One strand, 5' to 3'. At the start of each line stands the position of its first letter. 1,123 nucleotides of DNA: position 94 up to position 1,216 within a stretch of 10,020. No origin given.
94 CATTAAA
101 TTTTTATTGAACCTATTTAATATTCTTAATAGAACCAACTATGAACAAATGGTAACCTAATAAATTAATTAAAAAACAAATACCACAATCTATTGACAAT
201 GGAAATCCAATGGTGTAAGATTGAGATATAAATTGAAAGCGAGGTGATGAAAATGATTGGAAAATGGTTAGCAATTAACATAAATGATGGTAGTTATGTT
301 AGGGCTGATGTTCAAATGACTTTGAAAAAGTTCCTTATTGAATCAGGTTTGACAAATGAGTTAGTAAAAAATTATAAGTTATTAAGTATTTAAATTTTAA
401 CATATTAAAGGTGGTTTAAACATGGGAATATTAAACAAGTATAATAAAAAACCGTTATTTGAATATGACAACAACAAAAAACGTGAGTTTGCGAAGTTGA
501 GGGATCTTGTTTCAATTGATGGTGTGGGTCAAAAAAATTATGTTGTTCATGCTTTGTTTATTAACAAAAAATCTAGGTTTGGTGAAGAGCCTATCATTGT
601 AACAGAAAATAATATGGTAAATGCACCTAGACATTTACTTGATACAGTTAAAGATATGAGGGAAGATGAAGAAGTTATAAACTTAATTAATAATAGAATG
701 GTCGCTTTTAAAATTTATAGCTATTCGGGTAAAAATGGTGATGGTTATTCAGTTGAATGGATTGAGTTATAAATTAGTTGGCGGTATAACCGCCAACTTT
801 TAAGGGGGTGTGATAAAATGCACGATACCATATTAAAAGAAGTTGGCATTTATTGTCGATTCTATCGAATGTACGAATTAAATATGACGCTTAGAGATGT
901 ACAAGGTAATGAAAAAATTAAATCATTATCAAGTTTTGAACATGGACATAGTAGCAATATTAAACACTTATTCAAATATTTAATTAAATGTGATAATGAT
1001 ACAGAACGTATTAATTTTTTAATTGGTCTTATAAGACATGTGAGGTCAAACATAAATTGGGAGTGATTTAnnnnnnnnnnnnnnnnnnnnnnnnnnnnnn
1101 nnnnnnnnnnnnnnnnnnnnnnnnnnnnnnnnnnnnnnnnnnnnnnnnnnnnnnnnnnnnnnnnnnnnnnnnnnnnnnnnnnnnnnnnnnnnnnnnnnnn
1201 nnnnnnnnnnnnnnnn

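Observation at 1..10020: Complete ITR-bounded phi29-type phage genome of only 10,020 bp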

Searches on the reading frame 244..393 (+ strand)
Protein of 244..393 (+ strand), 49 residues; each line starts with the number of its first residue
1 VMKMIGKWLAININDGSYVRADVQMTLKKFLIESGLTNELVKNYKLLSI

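Call 8: search_protein_families(library=phrogs, proteins=[window:244-393:+], max_evalue=1)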
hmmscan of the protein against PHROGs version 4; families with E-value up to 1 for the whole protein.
window:244-393:+ (49 aa): 0 families

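Call 9: search_protein_families(library=pfam, proteins=[window:244-393:+], max_evalue=1)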
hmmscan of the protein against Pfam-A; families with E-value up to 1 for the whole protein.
window:244-393:+ (49 aa): 1 family
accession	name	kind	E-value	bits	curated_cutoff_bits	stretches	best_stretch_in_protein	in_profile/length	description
PF17520.7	DUF5445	-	0.081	13.2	25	1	1-20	30-49/52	Family of unknown function (DUF5445)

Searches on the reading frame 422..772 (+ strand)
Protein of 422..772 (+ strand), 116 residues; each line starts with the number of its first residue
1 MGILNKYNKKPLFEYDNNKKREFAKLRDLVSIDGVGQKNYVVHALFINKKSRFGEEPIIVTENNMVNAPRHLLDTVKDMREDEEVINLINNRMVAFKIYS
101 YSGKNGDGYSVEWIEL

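Call 6: search_protein_families(library=pfam, proteins=[window:422-772:+], max_evalue=0.1)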
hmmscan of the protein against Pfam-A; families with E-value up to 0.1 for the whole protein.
window:422-772:+ (116 aa): 0 families

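Call 7: search_protein_families(library=phrogs, proteins=[window:422-772:+], max_evalue=0.01)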
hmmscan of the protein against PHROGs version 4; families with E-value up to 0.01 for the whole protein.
window:422-772:+ (116 aa): 0 families

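Call 53: search_solved_structures(query=A4, max_evalue=10)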
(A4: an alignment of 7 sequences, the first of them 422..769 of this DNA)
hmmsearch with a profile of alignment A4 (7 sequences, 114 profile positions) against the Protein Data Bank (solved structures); distinct sequences matched with E-value up to 10: 2.
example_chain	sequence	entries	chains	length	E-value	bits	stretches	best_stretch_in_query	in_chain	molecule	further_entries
8dwq_A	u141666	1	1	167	0.64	13.4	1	39-75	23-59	H3 Protein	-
3u7i_A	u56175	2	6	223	0.9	12.9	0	60-88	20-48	FMN-dependent NADH-azoreductase 1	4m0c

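Call 54: search_protein_families(library=pfam, alignment_id=A4, max_evalue=1)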
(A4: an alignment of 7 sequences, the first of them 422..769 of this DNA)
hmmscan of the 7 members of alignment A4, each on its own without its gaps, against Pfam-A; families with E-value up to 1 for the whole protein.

A. member 1, window:422-769:+ (116 aa): 0 families

B. families by the number of members that match (of 7 scanned): 3 families
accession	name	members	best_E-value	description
PF17125.10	Methyltr_RsmF_N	1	0.14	N-terminal domain of 16S rRNA methyltransferase RsmF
PF17420.7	GP17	1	0.15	Superinfection exclusion gene product 17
PF25386.1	Chromo_SEND1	1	0.15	Single-strand DNA endonuclease 1, chromo domain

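Call 66: find_homologous_proteins(query=A4, max_evalue=0.001)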
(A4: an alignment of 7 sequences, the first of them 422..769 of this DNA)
Query A4 (7 sequences) (116 aa, profile of the alignment): 163 proteins with E <= 0.001 among 1875 candidates; the best 120 are listed.
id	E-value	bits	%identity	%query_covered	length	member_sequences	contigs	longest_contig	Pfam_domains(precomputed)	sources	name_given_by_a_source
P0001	3.3e-47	177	67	99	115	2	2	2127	-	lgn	-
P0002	3.4e-46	174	100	100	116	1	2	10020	-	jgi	-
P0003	5.2e-46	173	64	99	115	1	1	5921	-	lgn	-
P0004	8.9e-44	166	66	100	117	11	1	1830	-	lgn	-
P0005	1.0e-43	166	66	100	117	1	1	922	-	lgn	-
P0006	1.9e-43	165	64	100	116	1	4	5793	-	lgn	-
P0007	5.0e-43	164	66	99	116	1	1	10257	-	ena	-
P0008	7.0e-43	163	62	100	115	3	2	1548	-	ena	-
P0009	1.7e-42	162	63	98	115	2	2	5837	-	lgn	-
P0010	2.5e-42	161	62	100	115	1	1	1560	-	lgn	-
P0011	4.9e-42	160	63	98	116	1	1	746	-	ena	-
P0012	5.8e-42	160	68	99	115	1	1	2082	-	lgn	-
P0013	8.8e-42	160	37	91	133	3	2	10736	-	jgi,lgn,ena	-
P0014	9.2e-42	160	42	91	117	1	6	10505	-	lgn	-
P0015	9.5e-42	160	67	100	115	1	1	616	-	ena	-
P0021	1.1e-40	156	62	100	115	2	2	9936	-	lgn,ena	-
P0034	2.3e-38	149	35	99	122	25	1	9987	-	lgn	-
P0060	2.9e-36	142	34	97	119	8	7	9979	-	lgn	-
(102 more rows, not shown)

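Call 67: find_encoding_contigs(protein=P0021, flank=10000, max_places=3)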
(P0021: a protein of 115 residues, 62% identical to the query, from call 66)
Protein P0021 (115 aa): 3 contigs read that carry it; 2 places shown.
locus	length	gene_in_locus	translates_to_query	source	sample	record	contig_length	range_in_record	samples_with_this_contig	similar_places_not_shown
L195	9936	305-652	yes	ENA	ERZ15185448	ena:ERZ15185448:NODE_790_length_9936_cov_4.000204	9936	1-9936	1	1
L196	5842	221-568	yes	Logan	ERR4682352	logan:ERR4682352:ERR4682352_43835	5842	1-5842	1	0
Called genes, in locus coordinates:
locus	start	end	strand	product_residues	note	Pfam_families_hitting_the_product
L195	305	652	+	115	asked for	-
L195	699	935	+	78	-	-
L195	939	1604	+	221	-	-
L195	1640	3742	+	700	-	PF03175:DNA_pol_B_2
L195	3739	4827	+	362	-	PF05894:Podovirus_Gp16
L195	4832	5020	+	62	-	-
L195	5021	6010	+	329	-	-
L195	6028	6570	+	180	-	-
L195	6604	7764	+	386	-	PF25622:Phi29_MCP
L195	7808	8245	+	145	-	-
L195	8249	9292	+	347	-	-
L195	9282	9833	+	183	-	PF13539:Peptidase_M15_4, PF08230:CW_7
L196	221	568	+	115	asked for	-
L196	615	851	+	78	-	-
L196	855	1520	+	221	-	-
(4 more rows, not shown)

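Call 68: find_encoding_contigs(protein=P0034, flank=10000, max_places=3)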
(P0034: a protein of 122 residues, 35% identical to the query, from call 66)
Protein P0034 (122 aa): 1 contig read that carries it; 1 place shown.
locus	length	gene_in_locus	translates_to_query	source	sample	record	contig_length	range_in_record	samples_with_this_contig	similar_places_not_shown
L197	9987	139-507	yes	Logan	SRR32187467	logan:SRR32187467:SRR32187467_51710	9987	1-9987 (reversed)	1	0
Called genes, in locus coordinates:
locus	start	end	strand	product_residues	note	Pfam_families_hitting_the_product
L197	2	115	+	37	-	?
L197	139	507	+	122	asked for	-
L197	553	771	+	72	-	-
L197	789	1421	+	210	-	-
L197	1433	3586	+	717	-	PF01612:DNA_pol_A_exo1 (faint), PF03175:DNA_pol_B_2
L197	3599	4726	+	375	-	PF05894:Podovirus_Gp16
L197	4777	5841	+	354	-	PF05352:Phage_connector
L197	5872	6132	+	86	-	-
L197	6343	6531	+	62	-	PF12841:YvrJ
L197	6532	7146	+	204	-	-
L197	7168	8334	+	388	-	PF25622:Phi29_MCP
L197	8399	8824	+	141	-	-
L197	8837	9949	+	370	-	-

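Call 69: find_encoding_contigs(protein=P0060, flank=10000, max_places=4)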
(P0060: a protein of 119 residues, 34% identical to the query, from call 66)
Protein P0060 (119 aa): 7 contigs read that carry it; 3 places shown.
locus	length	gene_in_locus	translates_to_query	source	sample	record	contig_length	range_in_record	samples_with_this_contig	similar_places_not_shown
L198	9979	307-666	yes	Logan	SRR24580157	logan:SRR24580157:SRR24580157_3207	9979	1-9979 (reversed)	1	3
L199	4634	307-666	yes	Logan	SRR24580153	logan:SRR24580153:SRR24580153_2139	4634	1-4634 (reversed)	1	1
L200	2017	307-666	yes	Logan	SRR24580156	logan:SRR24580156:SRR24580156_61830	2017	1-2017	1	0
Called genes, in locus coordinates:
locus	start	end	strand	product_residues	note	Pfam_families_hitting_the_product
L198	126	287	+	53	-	-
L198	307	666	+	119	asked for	-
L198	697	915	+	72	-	-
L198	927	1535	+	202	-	-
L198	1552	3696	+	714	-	PF03175:DNA_pol_B_2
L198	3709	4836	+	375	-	PF05894:Podovirus_Gp16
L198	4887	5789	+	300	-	PF05352:Phage_connector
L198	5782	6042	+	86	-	-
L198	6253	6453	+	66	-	PF12841:YvrJ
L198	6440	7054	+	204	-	-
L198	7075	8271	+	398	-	PF25622:Phi29_MCP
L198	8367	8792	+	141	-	-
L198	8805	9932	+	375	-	-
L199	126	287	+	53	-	-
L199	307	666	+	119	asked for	-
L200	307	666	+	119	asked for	-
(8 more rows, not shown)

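Call 70: find_encoding_contigs(protein=P0002, flank=10000, max_places=4)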
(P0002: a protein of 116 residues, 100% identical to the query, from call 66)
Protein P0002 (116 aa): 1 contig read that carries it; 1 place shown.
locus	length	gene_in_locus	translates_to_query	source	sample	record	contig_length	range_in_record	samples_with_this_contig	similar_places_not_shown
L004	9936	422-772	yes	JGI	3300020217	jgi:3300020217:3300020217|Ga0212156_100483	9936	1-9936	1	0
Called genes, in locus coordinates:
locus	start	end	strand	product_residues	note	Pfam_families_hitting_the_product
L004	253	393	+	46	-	-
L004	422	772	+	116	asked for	-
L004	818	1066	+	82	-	-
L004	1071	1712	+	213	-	-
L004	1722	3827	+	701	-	PF03175:DNA_pol_B_2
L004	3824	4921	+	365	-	PF05894:Podovirus_Gp16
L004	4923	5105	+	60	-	-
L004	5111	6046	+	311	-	PF05352:Phage_connector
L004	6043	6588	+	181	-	-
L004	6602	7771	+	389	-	PF25622:Phi29_MCP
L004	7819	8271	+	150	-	-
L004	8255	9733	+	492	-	-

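Call 82: predict_structure(alignment_id=A10)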
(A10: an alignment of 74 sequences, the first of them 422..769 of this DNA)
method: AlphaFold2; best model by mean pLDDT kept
length: 116 residues; sequences in the alignment: 74
mean_pLDDT: 92.0   pTM: 0.82
mean pLDDT of the five models: 92.0, 92.0, 91.7, 91.5, 90.7
residues with pLDDT >= 90: 89; 70-90: 26; 50-70: 1; < 50: 0
segments of 3 or more residues with pLDDT < 50: none
pLDDT, mean of each block of 10 residues (from residue 1): 75 91 94 91 94 90 95 96 97 97 88 96
secondary structure, 60 per line:
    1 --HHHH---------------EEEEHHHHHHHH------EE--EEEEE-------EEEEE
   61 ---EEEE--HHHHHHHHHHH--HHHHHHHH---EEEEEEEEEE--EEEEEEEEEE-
elements in order: H3-6 E22-25 H26-33 E44-48 E56-60 E64-67 H70-80 H83-90 E94-103 E106-115

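Call 86: fold_search(model_id=the predicted structure, library=pdb)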
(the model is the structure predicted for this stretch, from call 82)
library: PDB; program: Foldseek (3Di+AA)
matches with E <= 10: 528; with E <= 0.001: 0
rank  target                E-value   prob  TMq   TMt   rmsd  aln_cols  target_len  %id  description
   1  4zbp_B                2.4e-01  0.10  0.21  0.13  10.9       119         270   13  Crystal structure of the AMPCPR-bound AtNUDT7 (released 2015-09-09)
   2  6ial_I                4.0e-01  0.18  0.29  0.32   8.8        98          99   13  Porcine E.coli heat-labile enterotoxin B-pentamer in complex with Lacto-N-neohexaose (released 2019-02-27)
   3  4hc5_D                4.5e-01  0.10  0.22  0.20  14.0       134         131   11  Crystal structure of member of Glyoxalase/bleomycin resistance protein/dioxygenase superfamily from Sphaerobacter ther (released 2012-11-28)
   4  7xhs                  4.8e-01  0.21  0.30  0.35   6.4        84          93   14  Crystal structure of CipA crystal produced by cell-free protein synthesis (released 2023-02-01)
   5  5xy3_k                6.5e-01  0.16  0.23  0.34   5.3        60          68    7  Large subunit of Trichomonas vaginalis ribosome (released 2017-08-30)
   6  9pd3_N                6.9e-01  0.10  0.27  0.20  12.4       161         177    8  NER dual incision complex - DuIS (released 2026-02-18)
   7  1r9c_A                9.4e-01  0.05  0.19  0.18  13.7       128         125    9  Crystal Structure of Fosfomycin Resistance Protein FosX from Mesorhizobium Loti (released 2004-02-10)
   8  8rb9_G                1.0e+00  0.09  0.20  0.14   9.6        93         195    9  Cryo-EM structure of the NADH:ferredoxin oxidoreductase RNF from Azotobacter vinelandii, NADH added (released 2024-06-26)
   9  9u42                  1.1e+00  0.04  0.19  0.14  15.7       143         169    7  Crystal Structure of Homogentisate 1,2-Dioxygenase from Acinetobacter in Complex with Zn ion (released 2025-07-23)
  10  8tl6_A                1.1e+00  0.11  0.18  0.04   7.3        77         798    5  Cryo-EM structure of DDB1deltaB-DDA1-DCAF5 (released 2024-04-03)
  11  4d10_F                1.1e+00  0.04  0.19  0.08  17.4       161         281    7  Crystal structure of the COP9 signalosome (released 2014-07-23)
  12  4pav_A                1.1e+00  0.04  0.18  0.17  14.0       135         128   10  Structure of hypothetical protein SA1046 from S. aureus. (released 2015-05-06)
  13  8ahx_G                1.2e+00  0.08  0.20  0.14   9.6        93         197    9  Cryo-EM structure of the nitrogen-fixation associated NADH:ferredoxin oxidoreductase RNF from Azotobacter vinelandii (released 2023-11-01)
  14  4m7d_J                1.2e+00  0.07  0.17  0.24  13.5        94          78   10  Crystal structure of Lsm2-8 complex bound to the RNA fragment CGUUU (released 2013-11-13)
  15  6cqo_D                1.2e+00  0.05  0.19  0.21   8.7        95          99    9  Crystal Structure of mitochondrial single-stranded DNA binding proteins from S. cerevisiae (SeMet Labeled), Rim1 (Form (released 2018-05-30)
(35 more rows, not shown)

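Call 91: fold_search(model_id=the predicted structure, library=viral)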
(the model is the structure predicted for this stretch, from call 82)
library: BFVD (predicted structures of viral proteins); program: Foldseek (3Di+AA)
matches with E <= 10: 902; with E <= 0.001: 4
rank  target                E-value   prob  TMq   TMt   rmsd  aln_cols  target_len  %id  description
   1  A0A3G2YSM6            1.7e-12  1.00  0.85  0.69   2.2       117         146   38  Single-stranded DNA binding protein [Staphylococcus phage JBug18]
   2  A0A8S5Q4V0            2.9e-07  1.00  0.77  0.65   3.1       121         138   26  Uncharacterized protein [Podoviridae sp. ctza028]
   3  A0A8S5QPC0            5.3e-05  1.00  0.63  0.64   2.5       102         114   17  Uncharacterized protein [Podoviridae sp. ctPbe19]
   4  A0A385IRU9            8.6e-04  1.00  0.57  0.55   4.9       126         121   18  Uncharacterized protein [Clostridium phage susfortuna]
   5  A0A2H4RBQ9            2.0e-03  1.00  0.48  0.53  10.1       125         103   16  Uncharacterized protein [Sulfolobus ellipsoid virus 1]
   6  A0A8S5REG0            7.5e-03  1.00  0.49  0.44   5.0       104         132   13  Single stranded DNA binding protein [virus sp. ctL1g6]
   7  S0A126                1.7e-02  0.97  0.38  0.17   5.3        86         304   13  Uncharacterized protein [Cellulophaga phage phi13:1]
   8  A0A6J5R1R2            2.0e-02  0.99  0.42  0.39   4.1        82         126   12  Uncharacterized protein [uncultured Caudovirales phage]
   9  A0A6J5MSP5            2.9e-02  0.85  0.35  0.20   4.6        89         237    9  Uncharacterized protein [uncultured Caudovirales phage]
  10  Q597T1                3.1e-02  0.60  0.35  0.29  12.1       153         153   12  Uncharacterized protein [Lactobacillus phage phiJL-1]
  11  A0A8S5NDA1            4.0e-02  0.92  0.42  0.37   5.8        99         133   12  Single stranded DNA binding protein [Podoviridae sp. ctTZV6]
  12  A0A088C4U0            4.0e-02  0.91  0.44  0.41   4.4       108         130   10  (no name in the UniProt tables at hand)
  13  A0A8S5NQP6            5.4e-02  0.51  0.33  0.29   6.3       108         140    9  DUF669 domain-containing protein [Siphoviridae sp. ctSP74]
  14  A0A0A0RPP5            7.4e-02  0.30  0.24  0.18  10.6       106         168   20  Uncharacterized protein [Bacillus phage Moonbeam]
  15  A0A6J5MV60            7.9e-02  0.87  0.40  0.40   3.8        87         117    8  Uncharacterized protein [uncultured Caudovirales phage]
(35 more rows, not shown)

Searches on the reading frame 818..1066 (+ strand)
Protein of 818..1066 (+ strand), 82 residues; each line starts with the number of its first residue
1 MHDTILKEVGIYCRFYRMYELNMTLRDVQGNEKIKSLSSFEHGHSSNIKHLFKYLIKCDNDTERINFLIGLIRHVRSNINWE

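Call 6: search_protein_families(library=pfam, proteins=[window:818-1066:+], max_evalue=0.1)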
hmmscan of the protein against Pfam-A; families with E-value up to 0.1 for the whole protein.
window:818-1066:+ (82 aa): 0 families

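Call 7: search_protein_families(library=phrogs, proteins=[window:818-1066:+], max_evalue=0.01)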
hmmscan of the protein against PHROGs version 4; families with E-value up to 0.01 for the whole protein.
window:818-1066:+ (82 aa): 0 families

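Call 94: search_solved_structures(query=A13, max_evalue=1)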
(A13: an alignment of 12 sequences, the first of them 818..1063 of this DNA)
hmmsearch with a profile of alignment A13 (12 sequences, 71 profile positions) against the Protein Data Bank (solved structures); distinct sequences matched with E-value up to 1: 0.

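Call 97: search_protein_families(library=pfam, alignment_id=A13, max_evalue=1)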
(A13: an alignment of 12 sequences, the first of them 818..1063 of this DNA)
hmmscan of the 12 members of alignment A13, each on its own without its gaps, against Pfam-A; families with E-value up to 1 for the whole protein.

A. member 1, window:818-1063:+ (82 aa): 0 families

B. families by the number of members that match (of 12 scanned): 5 families
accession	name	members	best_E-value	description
PF12844.13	HTH_19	2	0.0045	Helix-turn-helix domain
PF01381.28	HTH_3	1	0.004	Helix-turn-helix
PF04958.18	AstA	1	0.021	Arginine N-succinyltransferase beta subunit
PF13413.12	HTH_25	1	0.11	Helix-turn-helix domain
PF13560.12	HTH_31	1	0.17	Helix-turn-helix domain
